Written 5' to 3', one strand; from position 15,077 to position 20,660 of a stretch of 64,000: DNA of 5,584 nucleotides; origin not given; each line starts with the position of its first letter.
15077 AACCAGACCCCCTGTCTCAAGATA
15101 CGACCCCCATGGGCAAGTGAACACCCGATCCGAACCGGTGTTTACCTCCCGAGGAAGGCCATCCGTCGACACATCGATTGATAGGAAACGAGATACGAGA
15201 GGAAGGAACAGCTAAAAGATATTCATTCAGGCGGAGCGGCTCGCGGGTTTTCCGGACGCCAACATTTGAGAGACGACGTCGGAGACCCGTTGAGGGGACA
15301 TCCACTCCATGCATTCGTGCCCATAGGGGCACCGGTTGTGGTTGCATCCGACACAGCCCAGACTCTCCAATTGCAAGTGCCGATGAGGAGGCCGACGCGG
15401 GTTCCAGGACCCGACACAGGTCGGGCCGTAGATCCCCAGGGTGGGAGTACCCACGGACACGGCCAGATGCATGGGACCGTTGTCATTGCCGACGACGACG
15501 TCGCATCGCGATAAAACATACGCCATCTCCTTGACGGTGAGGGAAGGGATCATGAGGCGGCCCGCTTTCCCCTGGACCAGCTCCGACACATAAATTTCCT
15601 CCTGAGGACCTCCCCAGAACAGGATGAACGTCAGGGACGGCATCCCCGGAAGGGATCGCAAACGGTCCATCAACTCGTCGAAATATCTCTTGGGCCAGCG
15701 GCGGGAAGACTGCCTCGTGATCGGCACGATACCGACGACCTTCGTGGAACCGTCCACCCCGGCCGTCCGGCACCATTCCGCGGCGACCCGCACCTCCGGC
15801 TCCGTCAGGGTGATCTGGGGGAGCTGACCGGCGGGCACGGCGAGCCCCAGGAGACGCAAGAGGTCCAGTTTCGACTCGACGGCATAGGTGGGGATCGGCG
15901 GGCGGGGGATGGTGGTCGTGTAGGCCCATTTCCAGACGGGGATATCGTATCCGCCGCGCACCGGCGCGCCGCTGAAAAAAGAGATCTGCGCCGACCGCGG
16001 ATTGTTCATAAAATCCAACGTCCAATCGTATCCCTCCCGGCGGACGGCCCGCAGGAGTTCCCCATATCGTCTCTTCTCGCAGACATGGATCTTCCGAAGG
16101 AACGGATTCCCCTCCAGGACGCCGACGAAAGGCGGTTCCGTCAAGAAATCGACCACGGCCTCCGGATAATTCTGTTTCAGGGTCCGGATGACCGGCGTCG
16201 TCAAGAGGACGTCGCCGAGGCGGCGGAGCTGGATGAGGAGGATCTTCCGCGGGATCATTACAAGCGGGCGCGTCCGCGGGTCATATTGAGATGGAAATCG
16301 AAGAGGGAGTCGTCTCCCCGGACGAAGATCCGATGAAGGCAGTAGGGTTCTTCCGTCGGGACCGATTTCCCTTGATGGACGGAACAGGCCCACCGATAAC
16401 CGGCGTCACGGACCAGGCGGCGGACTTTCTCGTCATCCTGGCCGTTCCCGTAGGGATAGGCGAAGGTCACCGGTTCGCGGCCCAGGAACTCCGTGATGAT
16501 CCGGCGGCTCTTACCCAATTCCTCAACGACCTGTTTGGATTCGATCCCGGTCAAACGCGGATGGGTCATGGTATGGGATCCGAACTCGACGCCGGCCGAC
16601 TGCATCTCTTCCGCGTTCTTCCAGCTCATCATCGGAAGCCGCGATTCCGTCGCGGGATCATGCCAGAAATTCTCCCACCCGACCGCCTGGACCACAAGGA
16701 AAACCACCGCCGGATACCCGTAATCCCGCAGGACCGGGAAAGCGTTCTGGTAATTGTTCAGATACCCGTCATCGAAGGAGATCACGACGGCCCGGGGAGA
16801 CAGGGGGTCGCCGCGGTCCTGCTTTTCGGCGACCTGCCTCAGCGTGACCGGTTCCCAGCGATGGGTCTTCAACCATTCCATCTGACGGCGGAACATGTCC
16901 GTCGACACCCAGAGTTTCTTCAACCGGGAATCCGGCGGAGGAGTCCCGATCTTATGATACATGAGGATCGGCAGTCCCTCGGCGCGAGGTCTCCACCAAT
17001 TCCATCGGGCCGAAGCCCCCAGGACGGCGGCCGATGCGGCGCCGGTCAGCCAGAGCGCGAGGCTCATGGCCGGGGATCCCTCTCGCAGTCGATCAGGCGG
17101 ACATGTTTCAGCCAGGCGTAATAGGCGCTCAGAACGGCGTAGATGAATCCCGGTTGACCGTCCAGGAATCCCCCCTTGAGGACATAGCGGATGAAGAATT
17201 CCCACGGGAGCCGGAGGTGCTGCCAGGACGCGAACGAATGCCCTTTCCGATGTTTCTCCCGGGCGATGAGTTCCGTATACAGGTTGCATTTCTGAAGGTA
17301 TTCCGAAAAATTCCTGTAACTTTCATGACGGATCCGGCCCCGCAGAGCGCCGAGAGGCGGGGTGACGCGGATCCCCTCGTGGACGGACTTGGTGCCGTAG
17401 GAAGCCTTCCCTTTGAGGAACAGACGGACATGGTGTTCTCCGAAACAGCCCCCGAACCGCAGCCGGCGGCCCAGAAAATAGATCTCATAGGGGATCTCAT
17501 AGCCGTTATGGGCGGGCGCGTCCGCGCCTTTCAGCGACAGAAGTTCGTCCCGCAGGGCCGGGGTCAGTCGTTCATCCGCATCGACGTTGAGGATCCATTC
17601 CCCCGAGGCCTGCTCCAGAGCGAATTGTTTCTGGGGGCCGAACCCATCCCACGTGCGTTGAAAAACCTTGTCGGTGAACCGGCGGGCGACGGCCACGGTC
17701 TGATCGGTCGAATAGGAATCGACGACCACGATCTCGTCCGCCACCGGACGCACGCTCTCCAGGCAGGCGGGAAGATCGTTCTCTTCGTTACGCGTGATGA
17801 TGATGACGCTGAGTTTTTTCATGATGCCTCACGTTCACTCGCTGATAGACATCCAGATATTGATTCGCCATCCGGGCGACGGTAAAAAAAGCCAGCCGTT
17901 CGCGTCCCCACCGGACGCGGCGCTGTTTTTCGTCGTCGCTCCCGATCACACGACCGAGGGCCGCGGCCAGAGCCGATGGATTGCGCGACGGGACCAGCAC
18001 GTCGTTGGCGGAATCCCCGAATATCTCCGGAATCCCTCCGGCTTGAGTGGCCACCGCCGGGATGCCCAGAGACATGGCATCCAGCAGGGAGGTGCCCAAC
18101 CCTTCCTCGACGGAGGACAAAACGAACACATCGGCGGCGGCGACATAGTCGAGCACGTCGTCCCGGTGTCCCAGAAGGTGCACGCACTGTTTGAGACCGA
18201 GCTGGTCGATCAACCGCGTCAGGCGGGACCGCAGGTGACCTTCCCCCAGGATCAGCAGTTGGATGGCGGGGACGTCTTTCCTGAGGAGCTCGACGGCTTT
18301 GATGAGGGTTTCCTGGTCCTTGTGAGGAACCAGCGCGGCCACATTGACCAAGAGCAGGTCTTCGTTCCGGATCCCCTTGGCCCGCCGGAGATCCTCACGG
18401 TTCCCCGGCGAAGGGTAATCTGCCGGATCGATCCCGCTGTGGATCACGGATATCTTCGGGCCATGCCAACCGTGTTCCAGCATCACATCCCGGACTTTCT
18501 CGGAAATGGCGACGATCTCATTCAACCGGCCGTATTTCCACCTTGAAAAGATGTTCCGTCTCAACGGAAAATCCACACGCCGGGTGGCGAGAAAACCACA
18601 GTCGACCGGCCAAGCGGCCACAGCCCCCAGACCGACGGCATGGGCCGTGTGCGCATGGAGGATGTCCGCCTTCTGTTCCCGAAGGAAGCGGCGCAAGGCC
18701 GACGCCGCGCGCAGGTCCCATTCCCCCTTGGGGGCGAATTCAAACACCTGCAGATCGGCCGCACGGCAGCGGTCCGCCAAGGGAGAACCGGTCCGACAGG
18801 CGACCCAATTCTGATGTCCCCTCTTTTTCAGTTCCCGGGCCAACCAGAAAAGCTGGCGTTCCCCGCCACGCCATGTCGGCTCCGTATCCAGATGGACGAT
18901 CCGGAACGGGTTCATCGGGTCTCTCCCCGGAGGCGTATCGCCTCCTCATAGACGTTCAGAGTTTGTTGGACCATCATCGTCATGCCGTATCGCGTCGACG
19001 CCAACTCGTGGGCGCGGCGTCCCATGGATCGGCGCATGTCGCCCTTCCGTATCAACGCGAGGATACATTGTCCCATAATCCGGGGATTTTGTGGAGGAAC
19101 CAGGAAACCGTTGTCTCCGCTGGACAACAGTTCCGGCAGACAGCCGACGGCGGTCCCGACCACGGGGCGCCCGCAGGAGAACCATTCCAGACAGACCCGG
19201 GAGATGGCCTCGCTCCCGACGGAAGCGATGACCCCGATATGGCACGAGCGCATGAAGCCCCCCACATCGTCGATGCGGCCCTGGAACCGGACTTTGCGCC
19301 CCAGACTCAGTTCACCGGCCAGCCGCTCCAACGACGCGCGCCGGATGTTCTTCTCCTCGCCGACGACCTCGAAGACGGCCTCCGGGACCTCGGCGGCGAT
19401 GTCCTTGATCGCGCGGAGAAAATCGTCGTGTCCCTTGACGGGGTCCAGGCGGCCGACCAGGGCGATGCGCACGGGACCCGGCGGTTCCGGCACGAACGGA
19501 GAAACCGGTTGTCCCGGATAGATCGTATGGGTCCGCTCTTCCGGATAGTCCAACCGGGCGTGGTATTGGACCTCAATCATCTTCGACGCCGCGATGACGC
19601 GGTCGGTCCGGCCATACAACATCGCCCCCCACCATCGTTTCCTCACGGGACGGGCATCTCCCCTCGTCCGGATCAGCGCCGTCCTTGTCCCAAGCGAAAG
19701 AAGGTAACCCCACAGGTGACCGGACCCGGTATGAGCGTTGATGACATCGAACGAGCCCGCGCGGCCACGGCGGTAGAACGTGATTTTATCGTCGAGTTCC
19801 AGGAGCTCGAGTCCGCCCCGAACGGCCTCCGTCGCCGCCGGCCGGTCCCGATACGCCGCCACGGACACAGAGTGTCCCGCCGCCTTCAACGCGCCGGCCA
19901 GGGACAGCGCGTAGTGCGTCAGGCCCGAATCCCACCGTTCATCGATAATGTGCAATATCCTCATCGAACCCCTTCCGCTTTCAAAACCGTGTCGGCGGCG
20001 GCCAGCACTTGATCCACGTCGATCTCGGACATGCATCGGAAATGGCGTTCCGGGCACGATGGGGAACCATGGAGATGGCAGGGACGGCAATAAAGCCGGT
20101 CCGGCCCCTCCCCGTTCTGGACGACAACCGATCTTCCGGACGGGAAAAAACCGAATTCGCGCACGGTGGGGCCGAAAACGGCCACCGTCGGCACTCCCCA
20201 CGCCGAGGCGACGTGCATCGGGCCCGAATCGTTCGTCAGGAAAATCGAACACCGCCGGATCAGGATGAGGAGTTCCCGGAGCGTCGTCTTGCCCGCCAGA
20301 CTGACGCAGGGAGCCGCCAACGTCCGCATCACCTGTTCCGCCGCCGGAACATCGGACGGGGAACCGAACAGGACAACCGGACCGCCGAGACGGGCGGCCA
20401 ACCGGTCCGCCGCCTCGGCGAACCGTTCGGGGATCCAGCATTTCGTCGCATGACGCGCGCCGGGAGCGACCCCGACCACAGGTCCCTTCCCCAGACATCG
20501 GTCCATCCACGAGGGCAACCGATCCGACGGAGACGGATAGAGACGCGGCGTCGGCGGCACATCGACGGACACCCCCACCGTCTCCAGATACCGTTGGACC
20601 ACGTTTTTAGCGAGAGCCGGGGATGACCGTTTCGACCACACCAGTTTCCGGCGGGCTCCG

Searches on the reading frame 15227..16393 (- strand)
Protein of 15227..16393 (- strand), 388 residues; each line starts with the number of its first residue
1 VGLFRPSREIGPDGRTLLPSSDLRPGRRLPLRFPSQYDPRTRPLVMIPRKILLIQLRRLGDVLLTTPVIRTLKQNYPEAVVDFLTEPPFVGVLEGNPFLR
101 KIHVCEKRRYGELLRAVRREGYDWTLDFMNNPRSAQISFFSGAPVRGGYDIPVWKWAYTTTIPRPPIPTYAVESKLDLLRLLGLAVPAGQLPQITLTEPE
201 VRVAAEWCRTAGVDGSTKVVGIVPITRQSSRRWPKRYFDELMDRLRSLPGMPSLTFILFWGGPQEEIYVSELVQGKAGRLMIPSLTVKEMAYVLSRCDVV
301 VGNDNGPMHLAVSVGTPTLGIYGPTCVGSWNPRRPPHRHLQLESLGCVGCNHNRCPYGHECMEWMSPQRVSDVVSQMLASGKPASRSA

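Call 85: search_protein_families(library=pfam, proteins=[window:15227-16393:-], max_evalue=0.0001)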
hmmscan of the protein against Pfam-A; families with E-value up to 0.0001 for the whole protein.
window:15227-16393:- (388 aa): 1 family
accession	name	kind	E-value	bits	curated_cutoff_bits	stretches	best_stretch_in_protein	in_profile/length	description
PF01075.23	Glyco_transf_9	-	3.2e-33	115.5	22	1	112-358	3-244/247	Glycosyltransferase family 9 (heptosyltransferase)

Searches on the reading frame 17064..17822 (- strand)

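Call 86: search_protein_families(library=pfam, proteins=[window:17064-17822:-], max_evalue=0.0001)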
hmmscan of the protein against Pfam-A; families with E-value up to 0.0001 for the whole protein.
window:17064-17822:- (252 aa): 1 family
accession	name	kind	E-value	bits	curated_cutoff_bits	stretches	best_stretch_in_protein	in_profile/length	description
PF00535.33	Glycos_transf_2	-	7.1e-19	68.8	23.3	1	5-91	1-96/168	Glycosyl transferase family 2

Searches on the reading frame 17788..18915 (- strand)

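Call 86: search_protein_families(library=pfam, proteins=[window:17788-18915:-], max_evalue=0.0001)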
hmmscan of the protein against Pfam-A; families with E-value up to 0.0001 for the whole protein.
window:17788-18915:- (375 aa): 6 families
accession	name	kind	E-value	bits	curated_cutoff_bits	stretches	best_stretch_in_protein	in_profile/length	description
PF00534.26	Glycos_transf_1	-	1.3e-36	126.1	26.4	1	173-333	2-165/172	Glycosyl transferases group 1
PF13692.12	Glyco_trans_1_4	-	5.3e-32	111.5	27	1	189-324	4-140/142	Glycosyl transferases group 1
PF13439.12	Glyco_transf_4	-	1.5e-22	80.9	28.5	1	16-165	2-169/170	Glycosyltransferase Family 4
PF13579.12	Glyco_trans_4_4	-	2.6e-13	51.1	29.7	1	17-161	2-158/158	Glycosyl transferase 4-like domain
PF13477.12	Glyco_trans_4_2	-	1.3e-06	29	23.4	1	25-100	16-93/139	Glycosyl transferase 4-like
PF20706.3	GT4-conflict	-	3e-06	26.9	26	1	150-308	169-334/385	Family 4 Glycosyltransferase in conflict systems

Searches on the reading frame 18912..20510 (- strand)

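Call 86: search_protein_families(library=pfam, proteins=[window:18912-20510:-], max_evalue=0.0001)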
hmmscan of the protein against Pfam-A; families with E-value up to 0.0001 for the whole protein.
window:18912-20510:- (532 aa): 4 families
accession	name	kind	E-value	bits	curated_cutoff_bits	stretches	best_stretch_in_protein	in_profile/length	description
PF13692.12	Glyco_trans_1_4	-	2.4e-27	96.4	27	1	348-488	3-141/142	Glycosyl transferases group 1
PF00534.26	Glycos_transf_1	-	4.3e-25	88.7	26.4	1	343-501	12-170/172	Glycosyl transferases group 1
PF13439.12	Glyco_transf_4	-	2.5e-12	47.6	28.5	1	196-333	3-165/170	Glycosyltransferase Family 4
PF13579.12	Glyco_trans_4_4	-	2.9e-06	28.1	29.7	1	196-333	2-158/158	Glycosyl transferase 4-like domain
